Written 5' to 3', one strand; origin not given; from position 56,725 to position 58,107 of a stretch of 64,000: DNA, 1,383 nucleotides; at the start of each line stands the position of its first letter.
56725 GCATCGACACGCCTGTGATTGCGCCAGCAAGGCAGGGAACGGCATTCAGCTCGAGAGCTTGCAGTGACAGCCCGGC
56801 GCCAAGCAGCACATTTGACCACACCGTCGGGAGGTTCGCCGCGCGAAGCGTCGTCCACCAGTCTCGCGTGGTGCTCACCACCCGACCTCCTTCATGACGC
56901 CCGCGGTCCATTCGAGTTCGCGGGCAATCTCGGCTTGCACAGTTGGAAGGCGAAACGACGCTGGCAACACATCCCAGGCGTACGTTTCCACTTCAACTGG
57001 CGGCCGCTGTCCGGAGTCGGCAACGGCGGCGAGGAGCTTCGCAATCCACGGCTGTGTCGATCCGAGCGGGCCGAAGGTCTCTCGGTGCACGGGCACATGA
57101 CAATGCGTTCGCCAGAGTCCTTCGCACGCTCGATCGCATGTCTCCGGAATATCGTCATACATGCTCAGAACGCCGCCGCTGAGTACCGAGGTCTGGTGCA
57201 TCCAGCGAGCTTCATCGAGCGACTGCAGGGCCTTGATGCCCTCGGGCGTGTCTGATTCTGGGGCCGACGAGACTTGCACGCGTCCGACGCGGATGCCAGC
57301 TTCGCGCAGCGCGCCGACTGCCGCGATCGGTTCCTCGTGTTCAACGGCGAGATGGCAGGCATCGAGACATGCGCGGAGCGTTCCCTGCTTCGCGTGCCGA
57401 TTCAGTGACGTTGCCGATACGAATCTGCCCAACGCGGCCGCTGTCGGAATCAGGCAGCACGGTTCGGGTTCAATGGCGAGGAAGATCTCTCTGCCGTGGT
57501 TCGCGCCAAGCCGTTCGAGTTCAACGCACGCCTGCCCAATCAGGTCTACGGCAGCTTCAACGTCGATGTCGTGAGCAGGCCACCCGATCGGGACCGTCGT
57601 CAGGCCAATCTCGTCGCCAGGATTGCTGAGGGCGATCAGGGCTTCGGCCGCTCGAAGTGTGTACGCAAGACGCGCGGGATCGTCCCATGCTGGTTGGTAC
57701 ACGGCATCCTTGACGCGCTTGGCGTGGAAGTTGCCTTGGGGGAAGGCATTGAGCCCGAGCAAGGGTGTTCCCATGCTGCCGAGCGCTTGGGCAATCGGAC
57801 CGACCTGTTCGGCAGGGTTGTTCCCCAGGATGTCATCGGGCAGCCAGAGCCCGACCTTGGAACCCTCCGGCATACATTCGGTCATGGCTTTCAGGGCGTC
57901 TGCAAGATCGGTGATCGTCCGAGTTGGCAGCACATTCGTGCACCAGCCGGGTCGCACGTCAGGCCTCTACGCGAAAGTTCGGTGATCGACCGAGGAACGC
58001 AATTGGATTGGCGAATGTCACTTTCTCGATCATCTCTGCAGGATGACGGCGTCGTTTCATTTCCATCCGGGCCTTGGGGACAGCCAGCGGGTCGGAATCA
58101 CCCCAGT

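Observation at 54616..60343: Complete ebo-type cluster in a planctomycete-like genome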

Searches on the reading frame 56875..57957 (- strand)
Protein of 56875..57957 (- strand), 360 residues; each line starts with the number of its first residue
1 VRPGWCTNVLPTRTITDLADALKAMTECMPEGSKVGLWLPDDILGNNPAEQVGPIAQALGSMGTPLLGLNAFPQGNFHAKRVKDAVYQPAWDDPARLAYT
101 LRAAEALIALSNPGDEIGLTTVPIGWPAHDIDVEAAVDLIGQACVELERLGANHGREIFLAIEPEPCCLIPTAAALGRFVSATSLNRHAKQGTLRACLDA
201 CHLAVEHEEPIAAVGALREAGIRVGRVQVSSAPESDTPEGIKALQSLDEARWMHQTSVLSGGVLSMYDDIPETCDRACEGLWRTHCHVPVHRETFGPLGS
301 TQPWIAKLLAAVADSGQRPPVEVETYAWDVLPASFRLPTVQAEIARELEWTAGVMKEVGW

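Call 3: search_protein_families(library=ncbifam, proteins=[window:56875-57957:-], max_evalue=0.001)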
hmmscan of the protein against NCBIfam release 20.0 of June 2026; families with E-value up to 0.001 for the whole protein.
window:56875-57957:- (360 aa): 1 family
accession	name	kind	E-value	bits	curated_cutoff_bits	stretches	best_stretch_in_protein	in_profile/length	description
NF035939.1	TIM_EboE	equivalog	8.4e-82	274.9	250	1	5-351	3-378/379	metabolite traffic protein EboE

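Call 4: search_protein_families(library=pfam, proteins=[window:56875-57957:-], max_evalue=0.01)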
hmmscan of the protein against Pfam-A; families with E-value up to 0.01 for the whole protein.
window:56875-57957:- (360 aa): 1 family
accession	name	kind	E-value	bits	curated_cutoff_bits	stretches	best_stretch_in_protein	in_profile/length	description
PF01261.30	AP_endonuc_2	-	0.0082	16.3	31.1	0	118-237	83-193/249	Xylose isomerase-like TIM barrel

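Call 12: find_encoding_contigs(protein=window:56875-57957:-, flank=10000, max_places=6)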
Protein window:56875-57957:- (360 aa): 6 contigs read that carry it; 5 places shown.
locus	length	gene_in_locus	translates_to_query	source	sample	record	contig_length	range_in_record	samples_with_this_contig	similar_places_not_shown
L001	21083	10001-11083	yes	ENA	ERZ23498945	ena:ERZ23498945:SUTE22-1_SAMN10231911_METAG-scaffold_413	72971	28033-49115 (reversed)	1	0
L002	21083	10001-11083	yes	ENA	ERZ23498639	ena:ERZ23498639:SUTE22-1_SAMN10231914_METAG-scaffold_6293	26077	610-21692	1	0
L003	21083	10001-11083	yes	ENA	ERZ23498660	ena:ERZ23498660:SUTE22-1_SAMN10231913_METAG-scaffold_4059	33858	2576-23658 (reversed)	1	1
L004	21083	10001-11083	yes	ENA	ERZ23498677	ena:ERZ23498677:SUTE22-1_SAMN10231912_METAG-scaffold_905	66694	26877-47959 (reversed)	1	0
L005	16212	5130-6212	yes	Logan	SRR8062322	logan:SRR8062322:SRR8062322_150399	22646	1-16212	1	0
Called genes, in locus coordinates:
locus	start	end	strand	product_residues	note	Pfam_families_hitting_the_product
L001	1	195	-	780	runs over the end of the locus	-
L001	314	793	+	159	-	PF05037:DUF669 (faint)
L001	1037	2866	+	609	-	PF19576:Acyltransf_2, PF13444:Acetyltransf_5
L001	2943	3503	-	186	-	-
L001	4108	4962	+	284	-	PF02649:GCHY-1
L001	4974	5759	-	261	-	-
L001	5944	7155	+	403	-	PF00155:Aminotran_1_2, PF01041:DegT_DnrJ_EryC1 (weak), PF01053:Cys_Met_Meta_PP (weak)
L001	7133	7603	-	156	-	-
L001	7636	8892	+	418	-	PF01761:DHQ_synthase, PF24621:DHQS_C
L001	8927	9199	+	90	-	-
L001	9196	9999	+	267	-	PF01026:TatD_DNase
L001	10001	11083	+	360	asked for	-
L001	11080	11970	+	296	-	PF01040:UbiA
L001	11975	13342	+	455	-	PF01663:Phosphodiest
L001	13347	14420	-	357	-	PF13229:Beta_helix, PF02415:Chlam_PMP (faint)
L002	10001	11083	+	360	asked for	-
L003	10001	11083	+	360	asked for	-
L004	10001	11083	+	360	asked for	-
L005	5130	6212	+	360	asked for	-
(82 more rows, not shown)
